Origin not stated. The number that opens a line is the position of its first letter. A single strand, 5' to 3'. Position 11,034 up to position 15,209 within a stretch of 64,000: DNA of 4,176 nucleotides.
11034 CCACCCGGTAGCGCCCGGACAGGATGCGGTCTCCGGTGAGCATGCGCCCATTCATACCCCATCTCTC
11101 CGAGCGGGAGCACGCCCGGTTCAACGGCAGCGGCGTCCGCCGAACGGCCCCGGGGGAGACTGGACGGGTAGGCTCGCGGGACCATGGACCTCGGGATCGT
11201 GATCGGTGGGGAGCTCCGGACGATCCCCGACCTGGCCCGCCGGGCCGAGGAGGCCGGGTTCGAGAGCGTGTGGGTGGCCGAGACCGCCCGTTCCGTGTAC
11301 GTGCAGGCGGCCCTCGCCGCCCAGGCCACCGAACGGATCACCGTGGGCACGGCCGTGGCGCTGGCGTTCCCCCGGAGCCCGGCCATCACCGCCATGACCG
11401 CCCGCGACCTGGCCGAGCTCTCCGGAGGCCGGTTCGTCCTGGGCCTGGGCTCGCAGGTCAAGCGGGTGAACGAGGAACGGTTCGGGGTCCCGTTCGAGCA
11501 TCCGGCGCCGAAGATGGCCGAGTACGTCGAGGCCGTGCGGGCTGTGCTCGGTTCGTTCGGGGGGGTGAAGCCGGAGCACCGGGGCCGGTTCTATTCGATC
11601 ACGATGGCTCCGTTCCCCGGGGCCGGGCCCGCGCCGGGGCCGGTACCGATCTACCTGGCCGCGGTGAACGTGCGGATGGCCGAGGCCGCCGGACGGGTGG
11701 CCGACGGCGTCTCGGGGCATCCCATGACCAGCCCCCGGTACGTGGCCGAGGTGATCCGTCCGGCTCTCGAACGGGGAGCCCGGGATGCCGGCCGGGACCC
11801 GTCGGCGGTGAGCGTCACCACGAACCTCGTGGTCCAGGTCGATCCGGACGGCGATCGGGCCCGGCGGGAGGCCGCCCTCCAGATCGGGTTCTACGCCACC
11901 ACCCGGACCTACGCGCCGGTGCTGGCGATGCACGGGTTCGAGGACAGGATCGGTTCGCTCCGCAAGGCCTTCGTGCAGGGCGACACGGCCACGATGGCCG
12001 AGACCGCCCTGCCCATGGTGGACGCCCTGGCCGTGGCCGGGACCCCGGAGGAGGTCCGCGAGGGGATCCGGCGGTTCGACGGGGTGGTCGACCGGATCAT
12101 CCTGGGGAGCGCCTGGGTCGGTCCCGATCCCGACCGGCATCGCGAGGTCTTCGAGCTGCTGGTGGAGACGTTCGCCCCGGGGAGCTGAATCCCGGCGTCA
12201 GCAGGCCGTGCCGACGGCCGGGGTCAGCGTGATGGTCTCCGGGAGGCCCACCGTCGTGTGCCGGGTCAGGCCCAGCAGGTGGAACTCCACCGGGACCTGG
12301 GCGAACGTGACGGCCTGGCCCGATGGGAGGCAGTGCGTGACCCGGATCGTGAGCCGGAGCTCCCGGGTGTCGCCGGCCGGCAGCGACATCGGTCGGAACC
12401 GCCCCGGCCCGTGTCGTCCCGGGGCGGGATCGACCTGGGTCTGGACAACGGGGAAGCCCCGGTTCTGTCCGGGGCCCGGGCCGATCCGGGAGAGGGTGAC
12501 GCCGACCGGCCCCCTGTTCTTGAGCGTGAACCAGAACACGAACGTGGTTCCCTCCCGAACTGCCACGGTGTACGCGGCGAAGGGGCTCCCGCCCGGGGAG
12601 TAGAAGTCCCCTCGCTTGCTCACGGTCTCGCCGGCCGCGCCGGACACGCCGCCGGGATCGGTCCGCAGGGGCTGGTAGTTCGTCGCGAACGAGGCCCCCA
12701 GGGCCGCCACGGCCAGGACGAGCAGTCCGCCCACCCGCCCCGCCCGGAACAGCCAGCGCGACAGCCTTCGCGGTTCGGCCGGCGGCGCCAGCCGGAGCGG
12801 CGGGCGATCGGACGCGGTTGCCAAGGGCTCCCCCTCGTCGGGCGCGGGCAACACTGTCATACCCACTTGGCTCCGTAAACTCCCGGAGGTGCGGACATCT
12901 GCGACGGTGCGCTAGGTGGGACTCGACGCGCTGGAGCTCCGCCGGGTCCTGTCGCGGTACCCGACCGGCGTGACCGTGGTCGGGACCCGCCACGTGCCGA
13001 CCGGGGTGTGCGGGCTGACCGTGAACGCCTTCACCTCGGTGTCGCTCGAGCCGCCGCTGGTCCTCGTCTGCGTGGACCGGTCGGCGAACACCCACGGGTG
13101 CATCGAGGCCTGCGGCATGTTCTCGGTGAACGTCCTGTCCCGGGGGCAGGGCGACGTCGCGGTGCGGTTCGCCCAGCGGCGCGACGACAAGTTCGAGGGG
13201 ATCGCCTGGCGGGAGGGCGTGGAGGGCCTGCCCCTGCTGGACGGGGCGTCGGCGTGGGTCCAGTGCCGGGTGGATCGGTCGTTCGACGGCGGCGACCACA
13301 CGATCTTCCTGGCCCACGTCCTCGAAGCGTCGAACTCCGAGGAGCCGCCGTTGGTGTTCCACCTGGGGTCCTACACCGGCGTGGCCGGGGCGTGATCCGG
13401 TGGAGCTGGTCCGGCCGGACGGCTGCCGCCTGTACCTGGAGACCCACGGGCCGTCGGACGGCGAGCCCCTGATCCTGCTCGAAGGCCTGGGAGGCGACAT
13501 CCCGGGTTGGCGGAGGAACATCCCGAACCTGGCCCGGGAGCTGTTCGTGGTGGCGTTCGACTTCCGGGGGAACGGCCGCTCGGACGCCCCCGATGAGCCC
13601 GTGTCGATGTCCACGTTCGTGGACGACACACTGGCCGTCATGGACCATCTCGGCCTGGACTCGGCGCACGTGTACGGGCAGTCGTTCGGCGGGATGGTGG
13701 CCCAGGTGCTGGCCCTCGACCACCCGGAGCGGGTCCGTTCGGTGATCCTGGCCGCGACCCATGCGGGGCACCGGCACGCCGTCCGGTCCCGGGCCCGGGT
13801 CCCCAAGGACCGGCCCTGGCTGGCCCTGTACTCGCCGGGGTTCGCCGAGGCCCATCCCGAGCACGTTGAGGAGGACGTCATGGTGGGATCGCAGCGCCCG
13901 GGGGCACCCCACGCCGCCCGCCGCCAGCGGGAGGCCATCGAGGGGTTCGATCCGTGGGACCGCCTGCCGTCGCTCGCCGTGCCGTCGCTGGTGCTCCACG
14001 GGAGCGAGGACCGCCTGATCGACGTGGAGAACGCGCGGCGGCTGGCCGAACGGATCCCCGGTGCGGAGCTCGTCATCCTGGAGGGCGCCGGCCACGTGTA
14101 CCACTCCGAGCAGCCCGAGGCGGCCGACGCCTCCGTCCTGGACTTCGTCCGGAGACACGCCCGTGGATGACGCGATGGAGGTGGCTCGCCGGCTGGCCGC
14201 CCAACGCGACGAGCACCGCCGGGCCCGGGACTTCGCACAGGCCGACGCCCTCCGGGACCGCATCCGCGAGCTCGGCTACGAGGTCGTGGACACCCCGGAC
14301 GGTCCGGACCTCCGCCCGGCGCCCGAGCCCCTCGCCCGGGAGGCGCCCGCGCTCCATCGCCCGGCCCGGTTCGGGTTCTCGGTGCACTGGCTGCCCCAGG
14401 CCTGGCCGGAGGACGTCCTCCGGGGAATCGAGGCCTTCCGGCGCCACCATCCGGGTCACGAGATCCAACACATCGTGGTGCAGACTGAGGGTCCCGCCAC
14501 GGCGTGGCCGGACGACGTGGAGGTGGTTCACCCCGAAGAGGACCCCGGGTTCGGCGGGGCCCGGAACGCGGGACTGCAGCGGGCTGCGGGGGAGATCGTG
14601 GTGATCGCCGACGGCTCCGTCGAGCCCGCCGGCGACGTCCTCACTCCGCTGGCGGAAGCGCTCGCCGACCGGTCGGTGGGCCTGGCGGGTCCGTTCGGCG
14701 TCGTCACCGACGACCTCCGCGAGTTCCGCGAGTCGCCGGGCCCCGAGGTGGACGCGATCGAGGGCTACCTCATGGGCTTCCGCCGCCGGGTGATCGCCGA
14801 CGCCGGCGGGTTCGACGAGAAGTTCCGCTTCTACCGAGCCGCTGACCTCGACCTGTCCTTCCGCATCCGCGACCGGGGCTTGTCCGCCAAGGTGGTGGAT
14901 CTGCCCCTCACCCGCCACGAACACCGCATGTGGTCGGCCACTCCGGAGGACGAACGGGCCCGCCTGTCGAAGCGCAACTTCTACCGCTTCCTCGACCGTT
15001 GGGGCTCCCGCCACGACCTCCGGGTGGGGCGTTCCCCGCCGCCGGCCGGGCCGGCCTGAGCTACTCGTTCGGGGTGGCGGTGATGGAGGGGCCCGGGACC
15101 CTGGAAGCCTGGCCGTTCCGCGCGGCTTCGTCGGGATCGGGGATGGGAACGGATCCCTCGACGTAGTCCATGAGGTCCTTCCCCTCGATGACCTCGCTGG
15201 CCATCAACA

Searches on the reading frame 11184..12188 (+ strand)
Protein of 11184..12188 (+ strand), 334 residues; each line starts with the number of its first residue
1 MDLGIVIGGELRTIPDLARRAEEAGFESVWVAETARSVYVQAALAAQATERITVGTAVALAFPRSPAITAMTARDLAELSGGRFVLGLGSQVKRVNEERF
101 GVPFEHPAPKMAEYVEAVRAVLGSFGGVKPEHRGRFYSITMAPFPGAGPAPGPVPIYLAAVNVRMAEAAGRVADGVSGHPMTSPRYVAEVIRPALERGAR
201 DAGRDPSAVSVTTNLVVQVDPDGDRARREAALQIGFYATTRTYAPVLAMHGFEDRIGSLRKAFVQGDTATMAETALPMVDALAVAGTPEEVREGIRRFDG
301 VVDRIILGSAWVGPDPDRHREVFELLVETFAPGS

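Call 48: search_protein_families(library=pfam, proteins=[window:11184-12188:+], max_evalue=0.00001)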
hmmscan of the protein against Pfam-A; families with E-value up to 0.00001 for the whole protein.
window:11184-12188:+ (334 aa): 1 family
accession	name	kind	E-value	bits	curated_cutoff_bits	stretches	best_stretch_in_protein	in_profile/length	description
PF00296.26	Bac_luciferase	-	2.1e-63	215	27.9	1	10-298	21-307/314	Luciferase-like monooxygenase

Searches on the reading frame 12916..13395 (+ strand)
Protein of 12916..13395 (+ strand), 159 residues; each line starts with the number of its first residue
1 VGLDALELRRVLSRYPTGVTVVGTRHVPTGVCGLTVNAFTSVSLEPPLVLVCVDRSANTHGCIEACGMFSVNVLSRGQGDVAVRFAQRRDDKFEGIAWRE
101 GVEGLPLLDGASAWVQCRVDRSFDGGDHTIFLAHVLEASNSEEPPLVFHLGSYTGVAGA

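Call 48: search_protein_families(library=pfam, proteins=[window:12916-13395:+], max_evalue=0.00001)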
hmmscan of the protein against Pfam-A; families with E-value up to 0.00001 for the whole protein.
window:12916-13395:+ (159 aa): 1 family
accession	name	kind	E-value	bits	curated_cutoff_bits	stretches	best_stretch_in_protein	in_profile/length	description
PF01613.24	Flavin_Reduct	-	1.7e-44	152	27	1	12-156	1-152/153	Flavin reductase like domain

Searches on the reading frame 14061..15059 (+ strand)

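Call 49: search_protein_families(library=pfam, proteins=[window:14061-15059:+], max_evalue=0.00001)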
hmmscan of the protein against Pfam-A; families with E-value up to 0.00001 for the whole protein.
window:14061-15059:+ (332 aa): 3 families
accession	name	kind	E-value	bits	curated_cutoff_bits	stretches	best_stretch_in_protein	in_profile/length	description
PF00535.33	Glycos_transf_2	-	5.3e-08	33.4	23.3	1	149-226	51-129/168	Glycosyl transferase family 2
PF13641.12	Glyco_tranf_2_3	-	1.1e-07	32.6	27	0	230-289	156-214/230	Glycosyltransferase like family 2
PF13506.12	Glyco_transf_21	-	4.1e-06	26.8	21.7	0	231-289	100-157/174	Glycosyl transferase family 21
